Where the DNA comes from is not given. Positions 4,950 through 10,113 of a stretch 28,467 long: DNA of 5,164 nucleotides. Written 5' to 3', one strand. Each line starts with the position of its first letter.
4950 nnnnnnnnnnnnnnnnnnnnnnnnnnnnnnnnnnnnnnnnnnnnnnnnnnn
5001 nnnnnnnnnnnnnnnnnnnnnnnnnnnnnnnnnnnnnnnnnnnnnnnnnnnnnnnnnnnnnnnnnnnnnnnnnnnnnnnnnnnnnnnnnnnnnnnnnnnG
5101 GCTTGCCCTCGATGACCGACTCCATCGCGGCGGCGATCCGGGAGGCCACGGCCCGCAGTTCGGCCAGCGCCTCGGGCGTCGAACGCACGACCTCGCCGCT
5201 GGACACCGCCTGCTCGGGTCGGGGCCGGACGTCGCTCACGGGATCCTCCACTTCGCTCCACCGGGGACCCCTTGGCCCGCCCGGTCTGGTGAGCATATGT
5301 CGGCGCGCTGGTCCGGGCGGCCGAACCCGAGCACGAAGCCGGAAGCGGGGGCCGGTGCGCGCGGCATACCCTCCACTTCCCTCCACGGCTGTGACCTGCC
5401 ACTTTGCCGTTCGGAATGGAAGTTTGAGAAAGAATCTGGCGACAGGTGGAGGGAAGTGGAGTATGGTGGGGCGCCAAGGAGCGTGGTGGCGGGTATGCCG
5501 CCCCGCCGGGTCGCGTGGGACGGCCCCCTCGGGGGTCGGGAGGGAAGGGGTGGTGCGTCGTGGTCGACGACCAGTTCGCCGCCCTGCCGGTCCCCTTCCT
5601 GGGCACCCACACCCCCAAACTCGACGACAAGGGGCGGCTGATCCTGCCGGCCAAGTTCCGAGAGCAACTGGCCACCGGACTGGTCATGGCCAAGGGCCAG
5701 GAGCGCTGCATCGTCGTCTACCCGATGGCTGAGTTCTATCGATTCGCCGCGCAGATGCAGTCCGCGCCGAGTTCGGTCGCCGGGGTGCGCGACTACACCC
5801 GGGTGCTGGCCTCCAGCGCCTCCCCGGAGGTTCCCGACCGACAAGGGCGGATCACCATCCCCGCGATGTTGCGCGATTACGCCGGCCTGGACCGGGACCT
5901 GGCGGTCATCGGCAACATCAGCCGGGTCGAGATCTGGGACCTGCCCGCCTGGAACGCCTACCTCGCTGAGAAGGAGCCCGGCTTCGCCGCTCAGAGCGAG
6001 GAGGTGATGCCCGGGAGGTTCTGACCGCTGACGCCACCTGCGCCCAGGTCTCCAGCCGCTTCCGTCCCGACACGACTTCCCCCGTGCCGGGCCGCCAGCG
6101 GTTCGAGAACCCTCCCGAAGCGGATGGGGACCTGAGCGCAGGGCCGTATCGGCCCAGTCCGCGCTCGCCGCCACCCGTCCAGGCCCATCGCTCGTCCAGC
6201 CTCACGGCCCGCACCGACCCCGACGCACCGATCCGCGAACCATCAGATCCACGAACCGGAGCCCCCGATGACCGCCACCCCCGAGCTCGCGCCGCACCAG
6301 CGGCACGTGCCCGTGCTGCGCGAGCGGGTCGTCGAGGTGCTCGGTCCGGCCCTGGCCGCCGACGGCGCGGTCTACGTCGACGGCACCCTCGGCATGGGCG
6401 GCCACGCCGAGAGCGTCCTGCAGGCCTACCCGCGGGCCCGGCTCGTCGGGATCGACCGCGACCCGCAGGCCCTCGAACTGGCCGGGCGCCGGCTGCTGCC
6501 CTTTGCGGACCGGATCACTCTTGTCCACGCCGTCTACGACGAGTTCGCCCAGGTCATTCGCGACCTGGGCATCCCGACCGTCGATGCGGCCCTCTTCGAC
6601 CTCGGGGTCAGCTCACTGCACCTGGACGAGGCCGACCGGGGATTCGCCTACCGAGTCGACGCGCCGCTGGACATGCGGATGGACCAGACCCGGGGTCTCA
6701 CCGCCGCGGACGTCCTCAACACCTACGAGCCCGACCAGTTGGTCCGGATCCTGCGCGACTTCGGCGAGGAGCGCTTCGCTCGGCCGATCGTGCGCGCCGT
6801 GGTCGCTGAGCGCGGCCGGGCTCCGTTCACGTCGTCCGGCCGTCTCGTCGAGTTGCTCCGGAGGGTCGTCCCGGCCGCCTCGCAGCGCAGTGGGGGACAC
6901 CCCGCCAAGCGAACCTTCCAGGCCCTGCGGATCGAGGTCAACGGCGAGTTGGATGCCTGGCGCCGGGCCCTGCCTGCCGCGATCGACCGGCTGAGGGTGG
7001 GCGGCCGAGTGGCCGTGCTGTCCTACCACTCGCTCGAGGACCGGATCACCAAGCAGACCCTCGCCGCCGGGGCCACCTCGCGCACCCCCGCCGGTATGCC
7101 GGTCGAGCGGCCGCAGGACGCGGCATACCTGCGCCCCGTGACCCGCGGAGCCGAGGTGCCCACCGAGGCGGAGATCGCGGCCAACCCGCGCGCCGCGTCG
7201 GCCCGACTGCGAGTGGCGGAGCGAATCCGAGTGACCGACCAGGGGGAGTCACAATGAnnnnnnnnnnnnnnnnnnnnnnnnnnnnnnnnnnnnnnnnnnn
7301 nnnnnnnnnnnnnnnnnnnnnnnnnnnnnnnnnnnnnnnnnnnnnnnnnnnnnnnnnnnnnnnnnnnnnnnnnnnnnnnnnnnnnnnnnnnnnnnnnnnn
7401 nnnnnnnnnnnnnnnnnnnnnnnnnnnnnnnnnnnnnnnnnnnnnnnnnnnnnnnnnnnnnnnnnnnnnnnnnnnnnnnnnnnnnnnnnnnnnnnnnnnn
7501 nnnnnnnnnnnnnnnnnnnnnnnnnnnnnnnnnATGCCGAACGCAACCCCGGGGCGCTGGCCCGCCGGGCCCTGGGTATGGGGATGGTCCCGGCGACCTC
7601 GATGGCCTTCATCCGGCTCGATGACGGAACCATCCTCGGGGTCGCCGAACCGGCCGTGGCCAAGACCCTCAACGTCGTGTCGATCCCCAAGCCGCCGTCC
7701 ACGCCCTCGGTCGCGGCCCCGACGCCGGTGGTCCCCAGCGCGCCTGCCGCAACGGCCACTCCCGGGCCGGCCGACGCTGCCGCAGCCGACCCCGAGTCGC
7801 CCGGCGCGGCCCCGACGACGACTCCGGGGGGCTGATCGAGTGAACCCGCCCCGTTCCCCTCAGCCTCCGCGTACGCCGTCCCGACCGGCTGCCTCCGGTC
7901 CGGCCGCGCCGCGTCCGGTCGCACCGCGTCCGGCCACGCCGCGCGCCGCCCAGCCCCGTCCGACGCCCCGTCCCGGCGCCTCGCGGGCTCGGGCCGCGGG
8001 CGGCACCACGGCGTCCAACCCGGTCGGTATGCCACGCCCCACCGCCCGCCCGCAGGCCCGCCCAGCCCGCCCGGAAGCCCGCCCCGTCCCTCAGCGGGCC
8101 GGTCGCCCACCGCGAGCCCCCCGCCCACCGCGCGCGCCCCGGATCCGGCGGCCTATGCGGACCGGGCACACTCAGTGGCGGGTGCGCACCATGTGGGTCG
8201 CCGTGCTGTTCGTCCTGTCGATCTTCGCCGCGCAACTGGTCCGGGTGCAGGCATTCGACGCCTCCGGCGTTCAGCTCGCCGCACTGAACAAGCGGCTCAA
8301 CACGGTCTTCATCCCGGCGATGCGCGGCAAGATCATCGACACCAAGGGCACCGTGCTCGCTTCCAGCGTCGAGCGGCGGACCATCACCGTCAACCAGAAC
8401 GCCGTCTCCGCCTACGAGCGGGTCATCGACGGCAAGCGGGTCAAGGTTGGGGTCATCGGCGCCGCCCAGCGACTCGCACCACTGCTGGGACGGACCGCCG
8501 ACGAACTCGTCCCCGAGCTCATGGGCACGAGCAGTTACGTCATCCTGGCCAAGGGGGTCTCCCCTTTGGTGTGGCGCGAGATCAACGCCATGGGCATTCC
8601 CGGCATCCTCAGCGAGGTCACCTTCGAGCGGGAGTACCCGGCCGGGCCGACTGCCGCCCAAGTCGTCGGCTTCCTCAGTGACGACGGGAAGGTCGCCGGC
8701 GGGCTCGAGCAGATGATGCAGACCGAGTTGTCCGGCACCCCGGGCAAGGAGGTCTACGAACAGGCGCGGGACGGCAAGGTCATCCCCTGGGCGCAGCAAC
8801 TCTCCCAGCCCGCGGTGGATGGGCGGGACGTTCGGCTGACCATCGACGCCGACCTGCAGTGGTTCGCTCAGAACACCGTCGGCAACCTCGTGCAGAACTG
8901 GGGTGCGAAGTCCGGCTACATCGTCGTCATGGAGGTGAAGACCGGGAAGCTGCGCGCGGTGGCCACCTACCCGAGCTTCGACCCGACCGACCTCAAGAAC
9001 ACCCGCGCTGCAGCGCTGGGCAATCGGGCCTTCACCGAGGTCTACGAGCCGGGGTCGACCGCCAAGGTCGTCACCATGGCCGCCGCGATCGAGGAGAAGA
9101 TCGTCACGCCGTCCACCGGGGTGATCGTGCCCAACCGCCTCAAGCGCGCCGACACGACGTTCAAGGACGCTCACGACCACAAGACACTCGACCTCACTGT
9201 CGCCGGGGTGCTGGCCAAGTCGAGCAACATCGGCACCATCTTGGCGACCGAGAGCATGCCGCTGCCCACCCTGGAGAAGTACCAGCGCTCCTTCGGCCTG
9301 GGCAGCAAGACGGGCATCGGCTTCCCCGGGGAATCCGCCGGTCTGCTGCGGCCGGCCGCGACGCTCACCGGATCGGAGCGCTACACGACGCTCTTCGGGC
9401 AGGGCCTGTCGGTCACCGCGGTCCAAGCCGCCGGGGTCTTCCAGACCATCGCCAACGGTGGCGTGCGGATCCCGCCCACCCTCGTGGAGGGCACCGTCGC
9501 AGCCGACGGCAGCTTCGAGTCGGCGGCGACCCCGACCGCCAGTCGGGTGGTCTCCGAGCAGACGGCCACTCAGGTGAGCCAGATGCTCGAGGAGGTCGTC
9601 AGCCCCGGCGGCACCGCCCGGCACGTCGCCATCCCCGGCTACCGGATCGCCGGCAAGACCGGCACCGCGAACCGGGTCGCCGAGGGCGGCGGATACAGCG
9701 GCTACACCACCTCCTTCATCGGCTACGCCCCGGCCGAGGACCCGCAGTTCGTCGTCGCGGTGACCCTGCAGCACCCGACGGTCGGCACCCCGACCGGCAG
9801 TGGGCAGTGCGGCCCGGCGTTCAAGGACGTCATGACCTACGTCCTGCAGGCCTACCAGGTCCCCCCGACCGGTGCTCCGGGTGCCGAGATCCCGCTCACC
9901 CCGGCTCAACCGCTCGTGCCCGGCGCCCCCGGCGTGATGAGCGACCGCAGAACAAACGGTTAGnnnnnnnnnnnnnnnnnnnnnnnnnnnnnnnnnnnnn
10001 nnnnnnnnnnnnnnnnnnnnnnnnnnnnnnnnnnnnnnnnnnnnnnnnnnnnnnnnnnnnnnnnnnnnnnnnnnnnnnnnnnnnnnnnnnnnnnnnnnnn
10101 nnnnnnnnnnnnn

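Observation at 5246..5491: MraZ-type boxes on both strands: the divergent MoxR-DUF58-transglutaminase operon may be in the MraZ regulon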

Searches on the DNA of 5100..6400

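Call 51: search_rna_families(source=window, start=5100, end=6400, threshold=evalue, max_evalue=1, show_alignments=3)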
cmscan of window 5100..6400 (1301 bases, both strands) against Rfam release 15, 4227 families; matches with E-value up to 1: 2.
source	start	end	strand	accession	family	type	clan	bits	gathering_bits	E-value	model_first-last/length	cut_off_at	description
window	6029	6136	+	RF01746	mraW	Cis-reg;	-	31.5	50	0.00029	1-107/107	no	mraW RNA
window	6026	6149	-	RF01746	mraW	Cis-reg;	-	21.4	50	0.15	1-107/107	no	mraW RNA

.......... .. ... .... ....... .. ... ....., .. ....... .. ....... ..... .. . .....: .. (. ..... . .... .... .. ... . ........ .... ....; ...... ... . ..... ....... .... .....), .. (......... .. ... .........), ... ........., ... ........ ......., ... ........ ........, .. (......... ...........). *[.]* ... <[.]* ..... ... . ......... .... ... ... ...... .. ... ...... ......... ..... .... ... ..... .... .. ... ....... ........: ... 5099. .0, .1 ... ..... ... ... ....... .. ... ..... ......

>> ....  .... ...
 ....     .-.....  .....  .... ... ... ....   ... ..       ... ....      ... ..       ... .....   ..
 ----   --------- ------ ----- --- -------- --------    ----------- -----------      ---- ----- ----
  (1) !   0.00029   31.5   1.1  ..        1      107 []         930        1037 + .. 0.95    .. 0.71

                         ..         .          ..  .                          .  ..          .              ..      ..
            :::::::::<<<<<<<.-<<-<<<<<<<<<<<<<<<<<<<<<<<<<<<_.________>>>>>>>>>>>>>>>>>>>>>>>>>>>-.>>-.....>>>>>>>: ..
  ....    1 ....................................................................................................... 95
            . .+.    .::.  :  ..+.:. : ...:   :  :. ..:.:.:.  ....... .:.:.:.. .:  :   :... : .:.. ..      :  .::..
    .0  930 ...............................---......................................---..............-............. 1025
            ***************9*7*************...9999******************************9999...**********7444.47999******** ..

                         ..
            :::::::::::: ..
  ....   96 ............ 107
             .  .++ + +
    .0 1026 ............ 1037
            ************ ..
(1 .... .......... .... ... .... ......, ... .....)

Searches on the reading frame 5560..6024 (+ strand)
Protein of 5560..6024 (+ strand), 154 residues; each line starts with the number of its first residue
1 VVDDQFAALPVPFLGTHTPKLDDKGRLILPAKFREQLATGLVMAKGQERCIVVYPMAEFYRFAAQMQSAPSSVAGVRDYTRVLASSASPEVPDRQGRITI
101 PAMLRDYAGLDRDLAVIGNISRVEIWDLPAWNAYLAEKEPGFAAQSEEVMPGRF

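Call 5: search_protein_families(library=pfam, proteins=[window:5560-6024:+])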
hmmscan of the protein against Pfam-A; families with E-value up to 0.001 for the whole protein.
window:5560-6024:+ (154 aa): 1 family
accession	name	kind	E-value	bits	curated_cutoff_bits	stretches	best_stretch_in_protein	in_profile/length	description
PF02381.23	MraZ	-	2e-33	114.6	23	2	13-74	2-64/72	MraZ protein, putative antitoxin-like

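Call 6: find_related_loci(query=window:5560-6024:+, collection=genome_contigs, flank=4000)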
Query window:5560-6024:+ (154 aa) in genome_contigs; peptide patterns used: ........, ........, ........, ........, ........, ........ (x = any residue, [..] = any of these).
356 stretches matched a pattern; 40 encode a relative of the query (tblastn E <= 1e-3); 39 distinct loci.
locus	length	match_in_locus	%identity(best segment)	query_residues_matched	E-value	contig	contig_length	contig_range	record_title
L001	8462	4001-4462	90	1-154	2e-90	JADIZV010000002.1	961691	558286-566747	MAG: Candidatus Phosphoribacter baldrii isolate AalW_18-Q3-R10-53_BAT3C.524 tig00404156-10-9615220, whole genome shotgun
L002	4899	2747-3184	90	9-154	1e-87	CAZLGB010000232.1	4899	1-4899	MAG TPA_asm: uncultured Intrasporangiaceae bacterium isolate binchicken_co197_39 genome assembly, contig: NODE_36867_len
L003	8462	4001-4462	86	1-154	2e-87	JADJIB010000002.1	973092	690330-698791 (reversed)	MAG: Candidatus Phosphoribacter hodrii isolate Ega_18-Q3-R5-49_MAXAC.001 tig00000626-10-9714340, whole genome shotgun se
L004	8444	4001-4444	88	7-154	6e-87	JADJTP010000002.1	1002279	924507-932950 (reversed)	MAG: Actinomycetales bacterium isolate Hirt_18-Q3-R61-65_BAT3C.386 tig00316375-10-10025590, whole genome shotgun sequenc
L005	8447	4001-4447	87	6-154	6e-86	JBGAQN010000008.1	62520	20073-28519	MAG: Dermatophilaceae bacterium isolate MAG_MBR_AS.62 MBRAS-62_scaffold_1063, whole genome shotgun sequence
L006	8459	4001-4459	80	2-154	1e-80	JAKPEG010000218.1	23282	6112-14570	MAG: Actinomycetes bacterium isolate JPMR_maxbin.105 k141_860248, whole genome shotgun sequence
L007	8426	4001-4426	81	13-154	2e-74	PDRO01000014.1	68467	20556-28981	MAG: Actinomycetales bacterium isolate DOLZORAL124_66_36 DolZOral124_scaffold_421, whole genome shotgun sequence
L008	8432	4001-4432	72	11-154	3e-69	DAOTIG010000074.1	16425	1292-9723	MAG TPA_asm: Dermatophilaceae bacterium isolate AMR_MDS_3031 NODE_4263_length_16425_cov_5.874710, whole genome shotgun s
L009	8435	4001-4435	54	7-152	6e-54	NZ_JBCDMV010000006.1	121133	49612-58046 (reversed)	Luteococcus sp. H91 Scaffold2_3, whole genome shotgun sequence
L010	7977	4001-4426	56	13-154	4e-53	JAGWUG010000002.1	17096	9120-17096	MAG: Actinomycetales bacterium isolate REEB391 contig-150_3134, whole genome shotgun sequence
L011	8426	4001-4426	57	13-154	5e-53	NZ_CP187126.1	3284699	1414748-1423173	Frigoribacterium sp. 2-23 chromosome, complete genome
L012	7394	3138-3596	54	2-154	8e-53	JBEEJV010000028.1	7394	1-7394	MAG: Actinomycetota bacterium isolate cobbmillcreek_2019_sw_WHONDRS-S19S_0090_B_bin.22 scaffold_115512, whole genome sho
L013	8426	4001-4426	55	13-154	4e-49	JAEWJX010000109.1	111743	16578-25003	MAG: Actinomycetes bacterium isolate OH_PBrB_17 k127_1050098, whole genome shotgun sequence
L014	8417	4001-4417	55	13-151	5e-49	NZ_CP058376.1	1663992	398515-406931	Gardnerella sp. KA00225 chromosome, complete genome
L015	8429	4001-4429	55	13-154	6e-48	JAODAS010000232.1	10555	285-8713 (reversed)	MAG: Schumannella sp. isolate RYN_68 scaffold_1703139, whole genome shotgun sequence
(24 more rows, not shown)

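Call 19: find_related_loci(query=A1, collection=metagenome_contigs, flank=3000)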
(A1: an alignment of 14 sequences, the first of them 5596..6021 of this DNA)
Query A1 (142 aa) in metagenome_contigs; peptide patterns used: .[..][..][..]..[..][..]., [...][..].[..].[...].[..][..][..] (x = any residue, [..] = any of these).
600 stretches matched a pattern (row limit reached: there are more); 573 encode a relative of the query (tblastn E <= 1e-3); the best 80 are kept; 80 distinct loci.
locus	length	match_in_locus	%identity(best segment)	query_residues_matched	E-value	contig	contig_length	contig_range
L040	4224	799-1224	78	1-142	2e-72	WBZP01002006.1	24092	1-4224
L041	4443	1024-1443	67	1-140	7e-63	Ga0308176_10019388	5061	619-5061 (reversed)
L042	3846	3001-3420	66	1-140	4e-61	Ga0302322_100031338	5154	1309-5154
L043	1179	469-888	65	1-140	3e-64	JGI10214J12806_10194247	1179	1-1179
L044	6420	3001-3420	64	1-140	1e-60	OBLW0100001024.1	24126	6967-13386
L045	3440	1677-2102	65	1-142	4e-60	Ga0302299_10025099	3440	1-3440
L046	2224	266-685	64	1-140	7e-61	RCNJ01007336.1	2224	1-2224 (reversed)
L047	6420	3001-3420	64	1-140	2e-60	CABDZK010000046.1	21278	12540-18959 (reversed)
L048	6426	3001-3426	63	1-142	4e-60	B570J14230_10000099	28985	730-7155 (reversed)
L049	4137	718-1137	64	1-140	5e-60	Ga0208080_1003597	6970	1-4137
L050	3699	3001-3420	63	1-140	1e-59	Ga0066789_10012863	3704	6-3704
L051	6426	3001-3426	65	1-142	3e-60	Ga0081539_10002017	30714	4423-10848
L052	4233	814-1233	64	1-140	2e-59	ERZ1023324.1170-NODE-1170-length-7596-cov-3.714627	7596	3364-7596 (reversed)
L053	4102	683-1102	62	1-140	1e-59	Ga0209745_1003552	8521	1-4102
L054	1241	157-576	64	1-140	7e-63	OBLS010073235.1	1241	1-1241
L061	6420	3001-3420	66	1-140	7e-59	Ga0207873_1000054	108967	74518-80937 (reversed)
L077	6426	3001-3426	61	1-142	6e-58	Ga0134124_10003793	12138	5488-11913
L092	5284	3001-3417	63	1-139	1e-57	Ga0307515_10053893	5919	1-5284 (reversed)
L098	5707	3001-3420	64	1-140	7e-58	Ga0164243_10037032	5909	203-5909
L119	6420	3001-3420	64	1-140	3e-57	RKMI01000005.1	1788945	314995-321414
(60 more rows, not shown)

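Call 54: search_solved_structures(query=window:5560-6021:+, max_evalue=0.001, show_alignments=2)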
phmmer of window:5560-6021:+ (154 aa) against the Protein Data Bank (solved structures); distinct sequences matched with E-value up to 0.001: 4.
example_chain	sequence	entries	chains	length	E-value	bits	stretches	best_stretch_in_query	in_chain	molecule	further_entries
1n0e_A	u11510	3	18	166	1.4e-17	67.2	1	13-139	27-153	Protein mraZ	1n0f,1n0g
9qlr_J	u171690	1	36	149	6.5e-16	61.8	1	13-139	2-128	Transcriptional regulator MraZ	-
9qlg_A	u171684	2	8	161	6.7e-16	61.8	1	13-139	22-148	Transcriptional regulator MraZ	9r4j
9sx6_A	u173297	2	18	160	6.8e-16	61.8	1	13-139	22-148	Transcriptional regulator MraZ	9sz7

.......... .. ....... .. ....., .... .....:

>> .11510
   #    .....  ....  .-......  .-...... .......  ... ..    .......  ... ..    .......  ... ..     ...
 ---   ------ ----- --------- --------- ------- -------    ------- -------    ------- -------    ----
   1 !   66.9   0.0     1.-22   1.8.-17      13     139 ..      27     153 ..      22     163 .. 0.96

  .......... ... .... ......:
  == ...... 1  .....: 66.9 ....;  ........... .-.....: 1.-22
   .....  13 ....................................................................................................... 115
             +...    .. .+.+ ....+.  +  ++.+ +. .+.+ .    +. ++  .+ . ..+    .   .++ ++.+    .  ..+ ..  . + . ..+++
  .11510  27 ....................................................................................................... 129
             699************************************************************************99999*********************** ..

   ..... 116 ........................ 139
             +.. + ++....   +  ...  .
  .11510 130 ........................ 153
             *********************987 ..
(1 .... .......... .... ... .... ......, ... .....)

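Call 58: search_protein_families(library=pfam, proteins=[L077:1339-2487:+, L077:1612-2514:-, L098:918-2819:-, L098:1232-2866:-, L061:1-2607:+, L015:3290-3706:+, L012:2489-2899:+, L092:1154-2461:+, L119:1329-2666:-, L119:1397-2749:-], max_evalue=0.00001)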
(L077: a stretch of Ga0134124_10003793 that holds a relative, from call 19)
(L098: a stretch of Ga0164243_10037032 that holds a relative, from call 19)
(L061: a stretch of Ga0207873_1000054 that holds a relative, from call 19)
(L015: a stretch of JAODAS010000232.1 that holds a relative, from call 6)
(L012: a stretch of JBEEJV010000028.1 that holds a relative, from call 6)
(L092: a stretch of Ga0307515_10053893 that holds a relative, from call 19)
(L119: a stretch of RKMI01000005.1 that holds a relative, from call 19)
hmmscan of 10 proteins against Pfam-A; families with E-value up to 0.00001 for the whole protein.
L077:1339-2487:+ (383 aa): 1 family
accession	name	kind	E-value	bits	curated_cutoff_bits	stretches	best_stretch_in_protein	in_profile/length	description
PF00583.31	Acetyltransf_1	-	2.5e-06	28.2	20.7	1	252-317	31-98/116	Acetyltransferase (GNAT) family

L077:1612-2514:- (300 aa): 0 families

L098:918-2819:- (634 aa): 0 families

L098:1232-2866:- (545 aa): 2 families
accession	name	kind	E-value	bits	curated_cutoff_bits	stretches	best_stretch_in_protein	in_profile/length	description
PF08353.15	MurT_C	-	1.3e-17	64.2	25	1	429-533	1-109/110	MurT ligase C-terminal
PF08245.18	Mur_ligase_M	-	9.1e-14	52.3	24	1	179-391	1-200/200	Mur ligase middle domain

L061:1-2607:+ (869 aa): 4 families
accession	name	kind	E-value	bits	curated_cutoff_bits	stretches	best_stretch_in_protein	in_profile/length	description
PF13603.12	tRNA-synt_1_2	-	1.1e-53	181.9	25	1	209-410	1-184/185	Leucyl-tRNA synthetase, editing domain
PF00133.28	tRNA-synt_1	-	6.6e-20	71.7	22.7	0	424-452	228-256/414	tRNA synthetases class I (I, L, M and V)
PF08264.19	Anticodon_1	-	8.1e-19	68.4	25.1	1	717-832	5-144/148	Anticodon-binding domain of tRNA ligase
PF09334.17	tRNA-synt_1g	-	2.1e-12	47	20.1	1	1-85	26-108/391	tRNA synthetases class I (M)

L015:3290-3706:+ (139 aa): 1 family
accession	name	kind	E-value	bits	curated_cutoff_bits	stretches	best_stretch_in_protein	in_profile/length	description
PF11239.13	DUF3040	-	5.1e-19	68.8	24.7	1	17-95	1-83/84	Protein of unknown function (DUF3040)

L012:2489-2899:+ (137 aa): 1 family
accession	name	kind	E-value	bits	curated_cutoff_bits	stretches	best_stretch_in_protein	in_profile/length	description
PF11239.13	DUF3040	-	4.8e-19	68.8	24.7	1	5-90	1-83/84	Protein of unknown function (DUF3040)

L092:1154-2461:+ (436 aa): 0 families

L119:1329-2666:- (446 aa): 0 families

L119:1397-2749:- (451 aa): 2 families
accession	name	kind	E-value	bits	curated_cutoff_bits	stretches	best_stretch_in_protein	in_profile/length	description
PF08353.15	MurT_C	-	6.5e-19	68.4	25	1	343-439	1-109/110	MurT ligase C-terminal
PF08245.18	Mur_ligase_M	-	8.5e-15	55.7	24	1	91-204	1-127/200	Mur ligase middle domain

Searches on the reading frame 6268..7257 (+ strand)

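Call 5: search_protein_families(library=pfam, proteins=[window:6268-7257:+])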
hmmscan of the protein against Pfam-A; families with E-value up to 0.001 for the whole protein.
window:6268-7257:+ (329 aa): 1 family
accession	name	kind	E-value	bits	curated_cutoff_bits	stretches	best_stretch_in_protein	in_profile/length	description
PF01795.25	Methyltransf_5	-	1e-107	360.6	27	1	11-320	2-309/309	MraW methylase family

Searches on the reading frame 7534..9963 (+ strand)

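Call 5: search_protein_families(library=pfam, proteins=[window:7534-9963:+])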
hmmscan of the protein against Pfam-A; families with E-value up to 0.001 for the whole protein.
window:7534-9963:+ (809 aa): 3 families
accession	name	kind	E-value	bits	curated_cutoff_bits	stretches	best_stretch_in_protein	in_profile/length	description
PF00905.27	Transpeptidase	-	1.7e-73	247.9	22.1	1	461-767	1-298/299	Penicillin binding protein transpeptidase domain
PF03717.20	PBP_dimer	-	3.4e-12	47.6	24.4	1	260-417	2-176/180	Penicillin-binding Protein dimerisation domain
PF21922.1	PBP_dimer_2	-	6.4e-09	36.4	27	1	361-412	20-70/83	Penicillin binding protein A dimerisation domain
